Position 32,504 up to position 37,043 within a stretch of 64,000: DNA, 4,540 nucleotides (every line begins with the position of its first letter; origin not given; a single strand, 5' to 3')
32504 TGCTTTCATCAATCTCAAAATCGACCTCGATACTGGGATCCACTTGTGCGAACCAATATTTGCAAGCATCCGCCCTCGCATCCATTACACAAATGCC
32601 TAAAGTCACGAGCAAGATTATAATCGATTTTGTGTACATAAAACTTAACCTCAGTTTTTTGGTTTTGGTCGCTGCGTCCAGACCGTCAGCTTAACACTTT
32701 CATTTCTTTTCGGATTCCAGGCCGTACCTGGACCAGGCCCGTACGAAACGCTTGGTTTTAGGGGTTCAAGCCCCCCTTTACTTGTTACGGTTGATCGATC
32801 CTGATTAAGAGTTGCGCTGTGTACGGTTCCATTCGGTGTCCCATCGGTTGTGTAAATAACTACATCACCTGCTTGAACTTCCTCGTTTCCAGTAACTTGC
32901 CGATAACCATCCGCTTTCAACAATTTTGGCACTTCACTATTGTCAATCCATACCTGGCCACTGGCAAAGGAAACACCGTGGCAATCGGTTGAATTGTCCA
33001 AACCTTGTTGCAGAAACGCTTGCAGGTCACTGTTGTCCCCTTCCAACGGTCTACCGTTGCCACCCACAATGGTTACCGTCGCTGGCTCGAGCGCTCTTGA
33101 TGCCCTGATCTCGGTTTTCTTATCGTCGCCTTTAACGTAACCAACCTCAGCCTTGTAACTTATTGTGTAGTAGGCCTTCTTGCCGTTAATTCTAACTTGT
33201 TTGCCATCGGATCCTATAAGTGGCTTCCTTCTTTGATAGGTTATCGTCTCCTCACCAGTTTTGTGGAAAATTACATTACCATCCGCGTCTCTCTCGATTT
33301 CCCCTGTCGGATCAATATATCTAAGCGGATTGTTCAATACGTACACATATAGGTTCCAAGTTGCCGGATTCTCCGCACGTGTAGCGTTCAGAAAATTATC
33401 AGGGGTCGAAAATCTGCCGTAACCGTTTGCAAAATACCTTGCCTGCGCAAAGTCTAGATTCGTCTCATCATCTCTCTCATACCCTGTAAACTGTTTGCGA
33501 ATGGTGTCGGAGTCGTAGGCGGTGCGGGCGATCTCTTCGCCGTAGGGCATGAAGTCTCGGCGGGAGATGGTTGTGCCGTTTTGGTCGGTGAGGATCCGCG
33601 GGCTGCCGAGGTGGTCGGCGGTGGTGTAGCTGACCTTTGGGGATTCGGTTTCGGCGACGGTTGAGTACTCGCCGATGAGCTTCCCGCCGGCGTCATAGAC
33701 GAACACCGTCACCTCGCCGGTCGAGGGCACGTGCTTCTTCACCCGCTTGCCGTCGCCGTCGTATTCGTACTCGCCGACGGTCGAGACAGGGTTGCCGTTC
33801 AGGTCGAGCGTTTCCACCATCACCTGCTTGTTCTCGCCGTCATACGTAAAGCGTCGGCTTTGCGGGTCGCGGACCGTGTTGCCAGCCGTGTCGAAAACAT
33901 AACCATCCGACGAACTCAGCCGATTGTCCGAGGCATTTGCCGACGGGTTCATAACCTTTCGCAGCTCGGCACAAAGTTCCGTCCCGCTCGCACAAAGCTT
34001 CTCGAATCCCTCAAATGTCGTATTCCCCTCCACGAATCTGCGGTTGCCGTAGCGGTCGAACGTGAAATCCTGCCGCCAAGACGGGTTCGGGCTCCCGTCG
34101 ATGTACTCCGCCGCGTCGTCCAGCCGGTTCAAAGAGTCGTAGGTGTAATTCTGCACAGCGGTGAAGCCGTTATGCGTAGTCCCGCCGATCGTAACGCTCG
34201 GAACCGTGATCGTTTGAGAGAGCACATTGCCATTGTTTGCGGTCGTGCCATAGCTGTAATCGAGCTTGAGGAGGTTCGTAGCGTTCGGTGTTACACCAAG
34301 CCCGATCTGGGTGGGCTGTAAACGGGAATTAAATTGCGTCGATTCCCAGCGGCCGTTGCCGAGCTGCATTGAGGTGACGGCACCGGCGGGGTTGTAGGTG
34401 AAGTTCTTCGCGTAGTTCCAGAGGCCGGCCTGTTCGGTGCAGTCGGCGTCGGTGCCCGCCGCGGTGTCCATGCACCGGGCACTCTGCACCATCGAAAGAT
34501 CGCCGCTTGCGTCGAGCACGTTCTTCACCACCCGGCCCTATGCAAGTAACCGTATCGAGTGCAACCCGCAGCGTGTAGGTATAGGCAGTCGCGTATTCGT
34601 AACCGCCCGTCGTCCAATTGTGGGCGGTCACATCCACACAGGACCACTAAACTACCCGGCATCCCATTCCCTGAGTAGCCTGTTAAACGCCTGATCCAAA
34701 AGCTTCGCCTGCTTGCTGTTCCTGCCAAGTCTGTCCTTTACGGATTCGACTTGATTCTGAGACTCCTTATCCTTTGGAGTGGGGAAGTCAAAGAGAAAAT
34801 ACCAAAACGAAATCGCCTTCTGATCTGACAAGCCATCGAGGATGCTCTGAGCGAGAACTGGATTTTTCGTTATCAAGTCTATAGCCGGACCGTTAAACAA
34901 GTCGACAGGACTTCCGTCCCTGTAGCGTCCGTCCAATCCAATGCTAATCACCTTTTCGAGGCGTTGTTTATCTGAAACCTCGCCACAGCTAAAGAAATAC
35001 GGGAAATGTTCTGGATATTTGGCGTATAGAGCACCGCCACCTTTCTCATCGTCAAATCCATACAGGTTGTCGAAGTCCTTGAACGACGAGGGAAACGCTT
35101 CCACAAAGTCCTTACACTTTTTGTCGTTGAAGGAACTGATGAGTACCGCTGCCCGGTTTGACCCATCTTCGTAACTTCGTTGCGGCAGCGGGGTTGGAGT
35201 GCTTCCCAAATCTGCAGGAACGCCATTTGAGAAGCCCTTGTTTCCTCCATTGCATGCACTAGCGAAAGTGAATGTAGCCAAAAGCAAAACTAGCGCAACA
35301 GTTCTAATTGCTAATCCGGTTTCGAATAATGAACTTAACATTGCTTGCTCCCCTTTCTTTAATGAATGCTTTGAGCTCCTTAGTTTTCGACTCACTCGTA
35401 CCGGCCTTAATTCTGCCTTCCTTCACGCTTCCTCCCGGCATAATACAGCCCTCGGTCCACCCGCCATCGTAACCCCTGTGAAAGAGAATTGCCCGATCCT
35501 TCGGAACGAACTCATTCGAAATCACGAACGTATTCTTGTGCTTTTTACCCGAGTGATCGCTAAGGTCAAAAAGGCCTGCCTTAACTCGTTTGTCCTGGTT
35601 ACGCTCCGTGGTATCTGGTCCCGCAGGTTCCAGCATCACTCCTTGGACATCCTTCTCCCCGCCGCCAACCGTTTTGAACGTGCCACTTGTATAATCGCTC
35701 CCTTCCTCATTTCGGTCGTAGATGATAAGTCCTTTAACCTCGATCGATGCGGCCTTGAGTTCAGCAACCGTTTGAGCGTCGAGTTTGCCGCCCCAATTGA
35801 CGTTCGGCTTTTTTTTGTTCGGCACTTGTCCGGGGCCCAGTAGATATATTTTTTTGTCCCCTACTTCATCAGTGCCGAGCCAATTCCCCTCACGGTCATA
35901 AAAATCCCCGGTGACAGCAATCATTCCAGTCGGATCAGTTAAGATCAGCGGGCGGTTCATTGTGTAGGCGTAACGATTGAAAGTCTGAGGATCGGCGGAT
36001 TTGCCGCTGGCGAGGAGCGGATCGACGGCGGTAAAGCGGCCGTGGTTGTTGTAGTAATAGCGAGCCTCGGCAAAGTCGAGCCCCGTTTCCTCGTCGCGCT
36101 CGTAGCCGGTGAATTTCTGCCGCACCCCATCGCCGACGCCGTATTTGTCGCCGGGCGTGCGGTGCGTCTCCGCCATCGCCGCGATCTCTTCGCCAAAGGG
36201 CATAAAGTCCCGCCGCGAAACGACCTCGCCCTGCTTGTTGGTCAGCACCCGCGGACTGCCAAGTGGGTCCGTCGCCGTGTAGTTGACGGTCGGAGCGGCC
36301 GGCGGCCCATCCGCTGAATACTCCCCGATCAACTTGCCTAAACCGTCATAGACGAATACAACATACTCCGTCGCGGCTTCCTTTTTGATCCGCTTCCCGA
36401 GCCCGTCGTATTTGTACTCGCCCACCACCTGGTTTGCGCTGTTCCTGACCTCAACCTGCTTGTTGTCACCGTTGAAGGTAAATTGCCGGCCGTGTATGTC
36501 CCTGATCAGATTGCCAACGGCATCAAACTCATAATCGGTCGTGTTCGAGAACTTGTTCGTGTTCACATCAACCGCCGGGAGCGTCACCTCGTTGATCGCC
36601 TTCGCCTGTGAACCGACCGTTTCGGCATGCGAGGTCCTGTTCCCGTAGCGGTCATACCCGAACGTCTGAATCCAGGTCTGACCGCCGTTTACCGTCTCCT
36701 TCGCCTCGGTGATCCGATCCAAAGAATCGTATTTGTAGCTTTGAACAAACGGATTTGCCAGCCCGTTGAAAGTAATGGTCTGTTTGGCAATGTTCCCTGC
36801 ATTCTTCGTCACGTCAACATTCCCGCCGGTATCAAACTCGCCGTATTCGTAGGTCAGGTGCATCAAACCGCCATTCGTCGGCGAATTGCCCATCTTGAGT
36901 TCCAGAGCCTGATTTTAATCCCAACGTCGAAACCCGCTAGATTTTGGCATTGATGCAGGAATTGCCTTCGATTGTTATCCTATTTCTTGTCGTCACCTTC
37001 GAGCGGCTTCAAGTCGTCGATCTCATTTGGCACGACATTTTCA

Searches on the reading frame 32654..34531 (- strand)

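Call 106: search_protein_families(library=pfam, proteins=[window:32654-34531:-], max_evalue=0.0001)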
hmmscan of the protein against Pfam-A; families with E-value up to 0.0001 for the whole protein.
window:32654-34531:- (626 aa): 1 family
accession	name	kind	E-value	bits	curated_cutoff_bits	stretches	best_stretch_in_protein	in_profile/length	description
PF25023.1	TEN_YD-shell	-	5.4e-06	25.2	50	1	264-406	760-894/909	Teneurin YD-shell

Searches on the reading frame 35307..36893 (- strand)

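Call 106: search_protein_families(library=pfam, proteins=[window:35307-36893:-], max_evalue=0.0001)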
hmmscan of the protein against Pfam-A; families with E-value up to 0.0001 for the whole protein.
window:35307-36893:- (529 aa): 1 family
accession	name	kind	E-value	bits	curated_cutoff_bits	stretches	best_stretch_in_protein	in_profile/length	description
PF18925.5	DUF5675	-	6.2e-11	42.6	26.7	1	393-512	3-113/114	Family of unknown function (DUF5675)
